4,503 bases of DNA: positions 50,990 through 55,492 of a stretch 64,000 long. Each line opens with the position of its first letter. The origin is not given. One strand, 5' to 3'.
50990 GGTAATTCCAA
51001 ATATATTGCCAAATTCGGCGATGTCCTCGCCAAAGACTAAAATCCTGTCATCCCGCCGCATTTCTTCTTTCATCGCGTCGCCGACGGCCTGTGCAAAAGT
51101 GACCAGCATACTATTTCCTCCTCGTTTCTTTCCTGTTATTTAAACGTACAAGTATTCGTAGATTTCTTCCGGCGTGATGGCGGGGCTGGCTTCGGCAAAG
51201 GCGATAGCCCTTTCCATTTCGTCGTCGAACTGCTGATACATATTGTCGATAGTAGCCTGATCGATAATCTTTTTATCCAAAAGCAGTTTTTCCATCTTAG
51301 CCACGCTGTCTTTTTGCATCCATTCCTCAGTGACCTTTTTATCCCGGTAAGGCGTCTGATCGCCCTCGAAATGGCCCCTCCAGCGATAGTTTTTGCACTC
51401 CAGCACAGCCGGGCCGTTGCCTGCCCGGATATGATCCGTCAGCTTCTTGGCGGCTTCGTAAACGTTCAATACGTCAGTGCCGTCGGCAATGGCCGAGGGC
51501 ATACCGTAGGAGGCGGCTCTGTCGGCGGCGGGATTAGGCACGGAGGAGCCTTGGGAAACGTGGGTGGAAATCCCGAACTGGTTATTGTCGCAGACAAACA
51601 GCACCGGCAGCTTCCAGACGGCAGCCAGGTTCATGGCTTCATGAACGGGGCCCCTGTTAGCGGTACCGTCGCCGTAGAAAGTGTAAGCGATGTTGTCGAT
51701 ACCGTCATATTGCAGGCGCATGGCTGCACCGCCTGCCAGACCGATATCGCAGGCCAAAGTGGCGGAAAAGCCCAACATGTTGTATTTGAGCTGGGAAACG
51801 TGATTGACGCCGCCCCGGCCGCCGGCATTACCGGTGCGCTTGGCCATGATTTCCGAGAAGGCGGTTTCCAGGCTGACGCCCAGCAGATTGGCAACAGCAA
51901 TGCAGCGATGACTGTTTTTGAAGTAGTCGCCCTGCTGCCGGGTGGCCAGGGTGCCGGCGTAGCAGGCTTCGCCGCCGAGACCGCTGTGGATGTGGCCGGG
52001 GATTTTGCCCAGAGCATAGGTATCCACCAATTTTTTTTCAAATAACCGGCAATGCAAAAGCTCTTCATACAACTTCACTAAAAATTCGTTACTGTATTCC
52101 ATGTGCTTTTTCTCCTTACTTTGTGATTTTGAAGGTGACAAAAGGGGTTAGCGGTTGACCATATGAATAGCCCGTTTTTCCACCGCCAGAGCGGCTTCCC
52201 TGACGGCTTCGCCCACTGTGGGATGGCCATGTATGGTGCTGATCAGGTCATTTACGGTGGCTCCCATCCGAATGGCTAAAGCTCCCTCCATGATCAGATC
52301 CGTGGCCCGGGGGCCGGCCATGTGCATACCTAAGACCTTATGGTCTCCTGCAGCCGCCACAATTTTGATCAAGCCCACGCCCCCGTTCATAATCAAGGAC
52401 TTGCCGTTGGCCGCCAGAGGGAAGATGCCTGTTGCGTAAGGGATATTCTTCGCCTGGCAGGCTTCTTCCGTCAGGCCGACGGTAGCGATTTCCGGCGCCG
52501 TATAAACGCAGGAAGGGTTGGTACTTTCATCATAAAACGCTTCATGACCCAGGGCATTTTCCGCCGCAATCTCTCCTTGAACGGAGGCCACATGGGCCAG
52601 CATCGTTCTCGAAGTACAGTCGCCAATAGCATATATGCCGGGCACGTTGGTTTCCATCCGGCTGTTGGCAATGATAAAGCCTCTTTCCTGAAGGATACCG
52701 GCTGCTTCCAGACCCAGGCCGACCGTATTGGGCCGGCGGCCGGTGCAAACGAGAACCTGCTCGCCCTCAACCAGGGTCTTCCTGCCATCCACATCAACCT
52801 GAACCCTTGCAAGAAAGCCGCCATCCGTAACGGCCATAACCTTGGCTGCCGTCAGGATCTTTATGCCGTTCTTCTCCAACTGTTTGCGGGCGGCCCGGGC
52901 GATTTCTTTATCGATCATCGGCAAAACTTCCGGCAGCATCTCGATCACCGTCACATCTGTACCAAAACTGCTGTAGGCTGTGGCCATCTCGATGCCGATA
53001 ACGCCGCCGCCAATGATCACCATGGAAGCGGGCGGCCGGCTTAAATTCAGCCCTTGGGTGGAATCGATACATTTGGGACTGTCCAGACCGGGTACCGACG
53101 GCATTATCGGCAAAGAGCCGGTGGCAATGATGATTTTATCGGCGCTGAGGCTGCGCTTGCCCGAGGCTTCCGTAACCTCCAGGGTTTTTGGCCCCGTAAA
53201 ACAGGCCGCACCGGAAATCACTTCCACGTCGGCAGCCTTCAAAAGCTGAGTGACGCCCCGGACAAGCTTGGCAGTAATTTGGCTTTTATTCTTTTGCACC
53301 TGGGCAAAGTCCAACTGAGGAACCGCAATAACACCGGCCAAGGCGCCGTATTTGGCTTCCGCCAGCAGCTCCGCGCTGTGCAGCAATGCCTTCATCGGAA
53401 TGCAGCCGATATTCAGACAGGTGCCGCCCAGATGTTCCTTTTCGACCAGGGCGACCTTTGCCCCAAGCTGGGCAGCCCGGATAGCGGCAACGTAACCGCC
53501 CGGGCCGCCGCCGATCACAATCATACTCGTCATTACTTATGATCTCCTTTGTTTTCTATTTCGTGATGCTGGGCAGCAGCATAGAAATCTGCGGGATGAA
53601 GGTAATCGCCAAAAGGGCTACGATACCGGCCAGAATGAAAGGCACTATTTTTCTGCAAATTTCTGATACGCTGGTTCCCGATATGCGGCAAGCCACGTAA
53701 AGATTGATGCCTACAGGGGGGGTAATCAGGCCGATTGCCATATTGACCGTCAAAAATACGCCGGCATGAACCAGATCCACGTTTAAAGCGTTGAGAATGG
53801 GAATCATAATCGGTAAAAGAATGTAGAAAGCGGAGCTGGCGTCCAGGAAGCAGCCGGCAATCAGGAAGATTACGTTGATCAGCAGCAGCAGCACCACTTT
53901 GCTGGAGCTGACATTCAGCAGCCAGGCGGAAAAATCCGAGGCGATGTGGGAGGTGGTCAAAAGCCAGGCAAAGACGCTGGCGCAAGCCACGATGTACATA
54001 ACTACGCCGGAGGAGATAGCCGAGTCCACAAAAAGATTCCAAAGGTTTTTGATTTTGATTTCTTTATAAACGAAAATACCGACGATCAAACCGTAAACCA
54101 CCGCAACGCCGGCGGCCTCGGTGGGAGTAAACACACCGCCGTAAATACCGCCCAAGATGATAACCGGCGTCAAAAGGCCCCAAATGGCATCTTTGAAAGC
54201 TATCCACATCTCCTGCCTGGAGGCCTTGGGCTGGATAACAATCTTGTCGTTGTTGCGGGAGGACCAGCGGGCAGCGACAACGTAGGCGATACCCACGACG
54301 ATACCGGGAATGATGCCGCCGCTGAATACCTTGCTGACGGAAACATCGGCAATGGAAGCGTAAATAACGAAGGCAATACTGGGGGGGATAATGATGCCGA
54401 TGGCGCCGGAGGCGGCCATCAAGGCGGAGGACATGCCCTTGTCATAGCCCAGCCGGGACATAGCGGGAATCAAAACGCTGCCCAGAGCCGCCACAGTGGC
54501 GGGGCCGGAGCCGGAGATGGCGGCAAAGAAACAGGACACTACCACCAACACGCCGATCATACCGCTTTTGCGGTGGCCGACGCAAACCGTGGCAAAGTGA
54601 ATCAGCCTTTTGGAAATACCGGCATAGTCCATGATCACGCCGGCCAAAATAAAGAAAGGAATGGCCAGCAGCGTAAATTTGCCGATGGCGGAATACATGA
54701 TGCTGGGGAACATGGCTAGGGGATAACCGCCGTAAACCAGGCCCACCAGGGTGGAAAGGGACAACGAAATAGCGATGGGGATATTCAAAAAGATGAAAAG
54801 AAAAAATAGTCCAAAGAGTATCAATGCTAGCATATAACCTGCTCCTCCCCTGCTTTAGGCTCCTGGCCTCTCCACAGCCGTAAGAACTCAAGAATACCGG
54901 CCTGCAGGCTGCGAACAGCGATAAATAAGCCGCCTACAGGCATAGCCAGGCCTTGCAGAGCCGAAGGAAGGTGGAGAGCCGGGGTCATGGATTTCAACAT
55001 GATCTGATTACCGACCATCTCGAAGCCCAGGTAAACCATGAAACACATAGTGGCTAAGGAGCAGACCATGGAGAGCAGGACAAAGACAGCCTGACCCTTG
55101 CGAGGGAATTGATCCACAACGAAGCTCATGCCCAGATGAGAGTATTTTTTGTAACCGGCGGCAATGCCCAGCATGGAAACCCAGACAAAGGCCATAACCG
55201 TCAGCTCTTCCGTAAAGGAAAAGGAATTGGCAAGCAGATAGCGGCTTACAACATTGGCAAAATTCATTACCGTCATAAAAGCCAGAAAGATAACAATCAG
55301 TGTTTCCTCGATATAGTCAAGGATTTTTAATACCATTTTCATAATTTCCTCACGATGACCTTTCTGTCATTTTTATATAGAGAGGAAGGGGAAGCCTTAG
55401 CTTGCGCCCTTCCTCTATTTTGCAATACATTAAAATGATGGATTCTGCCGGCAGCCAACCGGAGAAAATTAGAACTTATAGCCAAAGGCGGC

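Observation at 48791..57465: Ten-gene catabolic operon coupling a TRAP transporter and an HIBADH-like reductase to an Lpd-E1alpha-E1beta-E2 2-oxoacid dehydrogenase complex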

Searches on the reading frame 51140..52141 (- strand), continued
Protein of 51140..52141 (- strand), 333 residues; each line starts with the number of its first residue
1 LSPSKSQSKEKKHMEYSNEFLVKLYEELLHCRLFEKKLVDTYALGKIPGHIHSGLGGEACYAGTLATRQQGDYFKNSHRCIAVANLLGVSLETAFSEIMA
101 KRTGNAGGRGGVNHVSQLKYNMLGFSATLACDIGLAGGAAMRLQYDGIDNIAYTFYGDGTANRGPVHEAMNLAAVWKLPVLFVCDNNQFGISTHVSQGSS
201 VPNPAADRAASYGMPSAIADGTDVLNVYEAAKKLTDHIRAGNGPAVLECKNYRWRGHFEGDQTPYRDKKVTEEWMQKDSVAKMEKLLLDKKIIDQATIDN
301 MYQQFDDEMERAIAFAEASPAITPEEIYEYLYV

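Call 82: search_solved_structures(query=window:51140-52102:-, max_evalue=1e-25, show_alignments=1)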
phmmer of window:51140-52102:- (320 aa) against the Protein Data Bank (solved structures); distinct sequences matched with E-value up to 1e-25: 11.
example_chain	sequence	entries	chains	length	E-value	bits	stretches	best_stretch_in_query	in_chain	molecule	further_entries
6cer_A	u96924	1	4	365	8.6e-41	143.6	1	9-319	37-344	Pyruvate dehydrogenase E1 component subunit alpha, somatic form, mitochondrial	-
1ni4_A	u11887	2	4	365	1.2e-40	143.2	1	9-319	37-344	Pyruvate dehydrogenase E1 component: Alpha subunit | Pyruvate dehydrogenase E1 component subunit alpha, somatic form, mitochondrial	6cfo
3exe_A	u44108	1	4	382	1.4e-40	143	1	9-319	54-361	Pyruvate dehydrogenase E1 component subunit alpha, somatic form, mitochondrial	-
2ozl_A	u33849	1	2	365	1.6e-40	142.8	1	9-319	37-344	Pyruvate dehydrogenase E1 component alpha subunit, somatic form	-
3exf_A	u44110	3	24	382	2e-40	142.4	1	9-319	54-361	Pyruvate dehydrogenase E1 component subunit alpha, somatic form, mitochondrial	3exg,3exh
3exi_A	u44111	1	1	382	3.5e-40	141.6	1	9-319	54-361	Pyruvate dehydrogenase E1 component subunit alpha, somatic form, mitochondrial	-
1um9_A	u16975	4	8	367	6.1e-33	117.8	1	4-318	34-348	2-oxo acid dehydrogenase alpha subunit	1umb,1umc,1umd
1w85_A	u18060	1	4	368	3.7e-29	105.4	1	3-308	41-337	PYRUVATE DEHYDROGENASE E1 COMPONENT, ALPHA SUBUNIT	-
3duf_A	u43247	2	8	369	3.7e-29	105.4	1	3-308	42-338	Pyruvate dehydrogenase E1 component subunit alpha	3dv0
1w88_A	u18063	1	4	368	1.3e-28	103.6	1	3-308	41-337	PYRUVATE DEHYDROGENASE E1 COMPONENT, ALPHA SUBUNIT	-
3dva_A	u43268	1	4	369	1.9e-28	103.1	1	3-308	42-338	Pyruvate dehydrogenase E1 component subunit alpha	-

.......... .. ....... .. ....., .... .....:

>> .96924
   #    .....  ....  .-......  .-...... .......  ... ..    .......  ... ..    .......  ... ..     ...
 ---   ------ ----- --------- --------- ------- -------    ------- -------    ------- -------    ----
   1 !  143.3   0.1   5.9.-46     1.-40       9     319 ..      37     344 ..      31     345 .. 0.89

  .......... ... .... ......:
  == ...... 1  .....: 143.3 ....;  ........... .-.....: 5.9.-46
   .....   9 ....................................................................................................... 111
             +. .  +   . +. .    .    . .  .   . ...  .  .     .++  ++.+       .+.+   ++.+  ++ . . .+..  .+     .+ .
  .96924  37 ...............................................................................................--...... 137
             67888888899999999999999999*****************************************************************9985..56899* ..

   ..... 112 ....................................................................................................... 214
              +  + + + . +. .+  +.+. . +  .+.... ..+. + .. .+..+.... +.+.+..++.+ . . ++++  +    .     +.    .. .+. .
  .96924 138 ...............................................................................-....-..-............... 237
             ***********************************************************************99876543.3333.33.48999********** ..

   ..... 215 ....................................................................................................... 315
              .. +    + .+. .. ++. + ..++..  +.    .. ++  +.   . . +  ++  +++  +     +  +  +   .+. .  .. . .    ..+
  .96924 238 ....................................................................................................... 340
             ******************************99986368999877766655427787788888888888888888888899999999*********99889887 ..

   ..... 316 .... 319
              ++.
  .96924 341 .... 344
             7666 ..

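Call 83: find_encoding_contigs(protein=P0065, flank=10000, max_places=1)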
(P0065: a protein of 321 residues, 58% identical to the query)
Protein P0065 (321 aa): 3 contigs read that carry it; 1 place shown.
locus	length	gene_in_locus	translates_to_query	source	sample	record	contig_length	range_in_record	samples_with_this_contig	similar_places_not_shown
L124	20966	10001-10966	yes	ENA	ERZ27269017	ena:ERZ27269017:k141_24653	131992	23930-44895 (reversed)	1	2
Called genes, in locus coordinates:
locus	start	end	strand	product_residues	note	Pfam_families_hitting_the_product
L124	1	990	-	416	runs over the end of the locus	PF00364:Biotin_lipoyl, PF02817:E3_binding, PF00198:2-oxoacid_dh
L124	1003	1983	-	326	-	PF02779:Transket_pyr, PF02780:Transketolase_C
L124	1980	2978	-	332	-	PF00676:E1_dh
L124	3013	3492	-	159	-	PF03479:PCC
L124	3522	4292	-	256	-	PF23023:Anti-Pycsar_Apyc1 (faint), PF12706:Lactamase_B_2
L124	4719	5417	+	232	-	PF00392:GntR, PF07729:FCD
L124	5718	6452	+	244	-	PF13630:SdpI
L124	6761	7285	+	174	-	PF04290:DctQ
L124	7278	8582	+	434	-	PF06808:DctM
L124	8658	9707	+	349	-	PF03480:DctP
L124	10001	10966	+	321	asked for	PF00676:E1_dh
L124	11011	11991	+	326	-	PF02779:Transket_pyr, PF02780:Transketolase_C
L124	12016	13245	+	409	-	PF00364:Biotin_lipoyl, PF02817:E3_binding (weak), PF00198:2-oxoacid_dh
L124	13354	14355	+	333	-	PF21948:LplA-B_cat, PF03099:BPL_LplA_LipB, PF10437:Lip_prot_lig_C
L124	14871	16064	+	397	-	PF02746:MR_MLE_N, PF13378:MR_MLE_C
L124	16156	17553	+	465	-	PF00324:AA_permease, PF13520:AA_permease_2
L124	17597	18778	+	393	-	PF02746:MR_MLE_N, PF13378:MR_MLE_C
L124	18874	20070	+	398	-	PF02746:MR_MLE_N, PF13378:MR_MLE_C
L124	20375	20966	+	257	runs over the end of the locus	PF00392:GntR, PF07729:FCD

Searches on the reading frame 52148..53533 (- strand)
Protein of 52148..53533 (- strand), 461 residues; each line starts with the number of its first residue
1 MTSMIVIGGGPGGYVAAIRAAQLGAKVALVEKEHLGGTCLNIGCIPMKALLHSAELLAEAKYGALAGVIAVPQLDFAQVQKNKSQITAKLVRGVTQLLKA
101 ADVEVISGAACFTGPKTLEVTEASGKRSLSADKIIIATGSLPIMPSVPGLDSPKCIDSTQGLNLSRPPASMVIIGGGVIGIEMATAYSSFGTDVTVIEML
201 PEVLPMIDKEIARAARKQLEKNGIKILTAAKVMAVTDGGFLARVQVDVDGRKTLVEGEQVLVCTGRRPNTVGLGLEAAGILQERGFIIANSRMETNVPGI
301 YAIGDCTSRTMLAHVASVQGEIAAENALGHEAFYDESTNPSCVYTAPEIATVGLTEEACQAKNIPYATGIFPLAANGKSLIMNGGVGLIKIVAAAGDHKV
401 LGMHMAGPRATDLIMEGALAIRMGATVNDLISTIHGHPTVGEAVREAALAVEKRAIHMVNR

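Call 4: search_protein_families(library=pfam, proteins=[window:52148-53533:-])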
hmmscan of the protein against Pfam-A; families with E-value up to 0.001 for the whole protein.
window:52148-53533:- (461 aa): 11 families
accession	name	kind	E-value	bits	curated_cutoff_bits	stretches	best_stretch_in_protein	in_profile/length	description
PF07992.20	Pyr_redox_2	-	3e-74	250.5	26.1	1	3-320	2-291/291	Pyridine nucleotide-disulphide oxidoreductase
PF02852.28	Pyr_redox_dim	-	3.5e-34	117.7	25.3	1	340-448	2-110/110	Pyridine nucleotide-disulphide oxidoreductase, dimerisation domain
PF00070.33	Pyr_redox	-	4.3e-23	82.1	22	1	171-238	2-69/82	Pyridine nucleotide-disulphide oxidoreductase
PF13738.12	Pyr_redox_3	-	1.8e-17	64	30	1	5-304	1-305/305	Pyridine nucleotide-disulphide oxidoreductase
PF01134.28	GIDA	-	1.9e-10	40.8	22.1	1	4-140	2-150/391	Glucose inhibited division protein A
PF03486.20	HI0933_like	-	4.7e-09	36.5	50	1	3-35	2-34/244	HI0933-like protein Rossmann domain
PF01266.30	DAO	-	8.4e-09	35.8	27.9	0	5-38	3-38/353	FAD dependent oxidoreductase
PF12831.13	FAD_oxidored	-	1.2e-08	35.1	27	1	5-53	3-52/416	FAD dependent oxidoreductase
PF13450.12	NAD_binding_8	-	3.6e-08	34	21.9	1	6-40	1-36/68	NAD(P)-binding Rossmann-like domain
PF01262.27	AlaDh_PNT_C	-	8.5e-07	29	23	1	167-214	27-74/214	Alanine dehydrogenase/PNT, C-terminal domain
PF00890.30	FAD_binding_2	-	3.5e-06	26.9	20.4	1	4-36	2-35/414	FAD binding domain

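Call 5: search_protein_families(library=ncbifam, proteins=[window:52148-53533:-])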
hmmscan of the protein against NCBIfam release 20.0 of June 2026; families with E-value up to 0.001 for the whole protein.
window:52148-53533:- (461 aa): 74 families (the best 25 are shown)
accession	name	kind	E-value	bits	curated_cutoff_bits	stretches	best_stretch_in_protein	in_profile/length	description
TIGR01350.1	lipoamide_DH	equivalog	3.1e-157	524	408.8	1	3-458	3-461/461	dihydrolipoyl dehydrogenase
TIGR02053.1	MerA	equivalog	5.4e-116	388.3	454.45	1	4-453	3-455/465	mercury(II) reductase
NF003585.0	PRK05249.1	equivalog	2.7e-95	319.7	465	1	4-454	9-460/464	Si-specific NAD(P)(+) transhydrogenase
NF004991.0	PRK06370.1-3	subfamily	1.1e-91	308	620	1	4-454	38-490/509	FAD-containing oxidoreductase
NF004943.0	PRK06292.2-1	equivalog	1.1e-87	294.8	432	1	4-450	6-454/456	dihydrolipoyl dehydrogenase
NF004776.0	PRK06116.1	equivalog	5.8e-87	292.6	480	1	4-442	7-444/450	glutathione-disulfide reductase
NF004947.0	PRK06292.2-5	equivalog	1.9e-85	287.6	592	1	4-453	6-460/474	dihydrolipoyl dehydrogenase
NF004945.0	PRK06292.2-3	equivalog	2.6e-84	283.8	494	1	4-444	6-445/457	dihydrolipoyl dehydrogenase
NF005883.0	PRK07845.1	equivalog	3.1e-84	283.6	479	1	1-453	2-461/466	NAD(P)H-quinone dehydrogenase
NF004992.0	PRK06370.1-4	equivalog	9.9e-83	278.1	629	1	4-444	7-448/459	FAD-containing oxidoreductase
NF004946.0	PRK06292.2-4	subfamily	5.2e-82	276.1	634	1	4-448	6-467/487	dihydrolipoyl dehydrogenase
TIGR01424.1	gluta_reduc_2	equivalog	4.1e-78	262.9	606.05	1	4-442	5-440/446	glutathione-disulfide reductase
NF010311.1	PRK13748.1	subfamily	8e-77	259.3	600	1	4-453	100-550/560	mercury(II) reductase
TIGR01421.1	gluta_reduc_1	equivalog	1.1e-75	255.6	556.15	1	4-442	5-444/450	glutathione-disulfide reductase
NF005884.0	PRK07846.1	equivalog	6.9e-74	249.1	501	1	4-452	6-452/454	mycothione reductase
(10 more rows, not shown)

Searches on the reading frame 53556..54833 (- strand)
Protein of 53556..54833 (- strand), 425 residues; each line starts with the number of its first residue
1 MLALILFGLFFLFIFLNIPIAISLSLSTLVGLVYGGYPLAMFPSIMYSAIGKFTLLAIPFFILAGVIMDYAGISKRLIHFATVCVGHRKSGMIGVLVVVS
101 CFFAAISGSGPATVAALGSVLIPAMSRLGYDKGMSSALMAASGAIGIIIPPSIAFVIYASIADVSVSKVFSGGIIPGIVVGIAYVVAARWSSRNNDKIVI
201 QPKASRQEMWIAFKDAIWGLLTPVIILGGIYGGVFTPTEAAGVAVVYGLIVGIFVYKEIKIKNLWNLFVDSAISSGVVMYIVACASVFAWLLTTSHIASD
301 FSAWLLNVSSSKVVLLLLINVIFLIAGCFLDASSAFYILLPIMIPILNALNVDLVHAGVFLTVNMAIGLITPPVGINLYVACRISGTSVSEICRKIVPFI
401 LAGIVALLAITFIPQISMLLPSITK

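Call 4: search_protein_families(library=pfam, proteins=[window:53556-54833:-])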
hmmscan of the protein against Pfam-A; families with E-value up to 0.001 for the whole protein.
window:53556-54833:- (425 aa): 2 families
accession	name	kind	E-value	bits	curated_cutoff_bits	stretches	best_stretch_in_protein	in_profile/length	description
PF06808.19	DctM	-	5.3e-115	385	23.8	1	7-416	1-413/413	Tripartite ATP-independent periplasmic transporter, DctM component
PF03606.21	DcuC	-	9.3e-07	28.2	23.1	1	44-413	66-458/461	C4-dicarboxylate anaerobic carrier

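Call 5: search_protein_families(library=ncbifam, proteins=[window:53556-54833:-])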
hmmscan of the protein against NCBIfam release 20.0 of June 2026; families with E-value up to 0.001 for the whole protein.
window:53556-54833:- (425 aa): 4 families
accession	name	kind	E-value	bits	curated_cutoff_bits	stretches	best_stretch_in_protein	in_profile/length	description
TIGR00786.1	dctM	subfamily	4.3e-126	421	268.45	1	18-421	2-405/405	TRAP transporter large permease subunit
NF011634.1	PRK15060.1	equivalog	4.2e-74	250.1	800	1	3-417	3-417/425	2,3-diketo-L-gulonate TRAP transporter large permease YiaN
TIGR02123.1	TRAP_fused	subfamily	2.5e-29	102.4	320.65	1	46-418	159-536/615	TRAP transporter fused permease subunit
NF037994.1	DcuC_1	equivalog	6.1e-06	25.3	100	1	39-324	30-317/389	C4-dicarboxylate transporter DcuC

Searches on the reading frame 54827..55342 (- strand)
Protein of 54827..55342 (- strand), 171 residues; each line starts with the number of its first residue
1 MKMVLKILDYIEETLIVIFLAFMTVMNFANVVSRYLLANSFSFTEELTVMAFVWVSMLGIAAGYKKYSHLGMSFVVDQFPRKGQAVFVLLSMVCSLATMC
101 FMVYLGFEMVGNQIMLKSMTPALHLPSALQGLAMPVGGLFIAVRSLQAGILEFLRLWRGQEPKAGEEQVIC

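Call 4: search_protein_families(library=pfam, proteins=[window:54827-55342:-])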
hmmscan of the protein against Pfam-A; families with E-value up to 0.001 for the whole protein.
window:54827-55342:- (171 aa): 1 family
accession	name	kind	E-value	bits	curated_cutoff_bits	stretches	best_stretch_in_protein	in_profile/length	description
PF04290.18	DctQ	-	5.2e-27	94.8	28.3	1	23-148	1-125/132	Tripartite ATP-independent periplasmic transporters, DctQ component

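Call 5: search_protein_families(library=ncbifam, proteins=[window:54827-55342:-])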
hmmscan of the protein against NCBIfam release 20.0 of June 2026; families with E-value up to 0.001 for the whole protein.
window:54827-55342:- (171 aa): 1 family
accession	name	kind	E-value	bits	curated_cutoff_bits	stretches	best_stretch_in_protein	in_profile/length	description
NF007374.1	PRK09877.1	equivalog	4.2e-09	36.9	260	1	11-143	4-134/157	2,3-diketo-L-gulonate TRAP transporter small permease YiaM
